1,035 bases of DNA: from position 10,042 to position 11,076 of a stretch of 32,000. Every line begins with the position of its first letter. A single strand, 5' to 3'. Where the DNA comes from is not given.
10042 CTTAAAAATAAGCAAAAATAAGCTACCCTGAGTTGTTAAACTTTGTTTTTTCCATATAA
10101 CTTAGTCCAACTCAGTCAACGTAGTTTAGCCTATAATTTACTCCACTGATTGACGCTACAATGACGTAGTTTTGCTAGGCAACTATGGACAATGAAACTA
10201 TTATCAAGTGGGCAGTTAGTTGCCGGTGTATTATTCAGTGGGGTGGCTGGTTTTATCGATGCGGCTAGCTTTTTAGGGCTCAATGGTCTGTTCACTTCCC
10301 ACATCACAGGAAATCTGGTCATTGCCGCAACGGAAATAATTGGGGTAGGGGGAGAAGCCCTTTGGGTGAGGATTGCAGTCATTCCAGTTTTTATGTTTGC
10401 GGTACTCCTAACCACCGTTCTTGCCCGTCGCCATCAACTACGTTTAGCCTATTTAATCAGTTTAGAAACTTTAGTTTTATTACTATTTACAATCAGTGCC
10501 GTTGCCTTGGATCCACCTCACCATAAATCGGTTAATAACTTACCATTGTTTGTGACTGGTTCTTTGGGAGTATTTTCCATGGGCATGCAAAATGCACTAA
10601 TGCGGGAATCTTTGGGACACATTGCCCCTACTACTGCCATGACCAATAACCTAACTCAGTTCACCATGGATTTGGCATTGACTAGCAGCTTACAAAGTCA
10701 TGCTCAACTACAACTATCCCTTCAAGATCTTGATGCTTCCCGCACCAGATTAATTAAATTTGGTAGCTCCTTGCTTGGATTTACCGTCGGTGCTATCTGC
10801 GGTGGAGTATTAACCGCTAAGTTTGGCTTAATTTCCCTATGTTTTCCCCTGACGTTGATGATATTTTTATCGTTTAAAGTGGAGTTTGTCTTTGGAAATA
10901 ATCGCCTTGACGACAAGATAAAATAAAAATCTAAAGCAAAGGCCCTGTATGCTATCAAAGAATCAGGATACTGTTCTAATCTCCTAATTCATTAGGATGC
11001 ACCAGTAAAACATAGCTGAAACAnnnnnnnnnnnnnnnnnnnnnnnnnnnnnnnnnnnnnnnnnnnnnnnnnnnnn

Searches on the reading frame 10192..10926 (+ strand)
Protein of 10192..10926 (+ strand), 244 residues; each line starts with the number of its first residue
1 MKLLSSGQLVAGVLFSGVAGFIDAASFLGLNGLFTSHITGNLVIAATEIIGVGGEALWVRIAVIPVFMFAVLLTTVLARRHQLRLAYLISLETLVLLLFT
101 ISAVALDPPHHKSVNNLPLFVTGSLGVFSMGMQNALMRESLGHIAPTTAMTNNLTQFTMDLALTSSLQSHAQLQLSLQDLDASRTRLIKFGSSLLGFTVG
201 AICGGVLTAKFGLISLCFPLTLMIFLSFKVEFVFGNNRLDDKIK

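Call 77: search_protein_families(library=pfam, proteins=[window:10192-10926:+], max_evalue=0.00001)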
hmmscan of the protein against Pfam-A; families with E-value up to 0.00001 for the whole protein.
window:10192-10926:+ (244 aa): 1 family
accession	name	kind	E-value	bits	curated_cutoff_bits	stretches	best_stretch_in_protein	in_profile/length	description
PF06912.16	DUF1275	-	7.1e-31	108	25.4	1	12-226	2-190/193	Protein of unknown function (DUF1275)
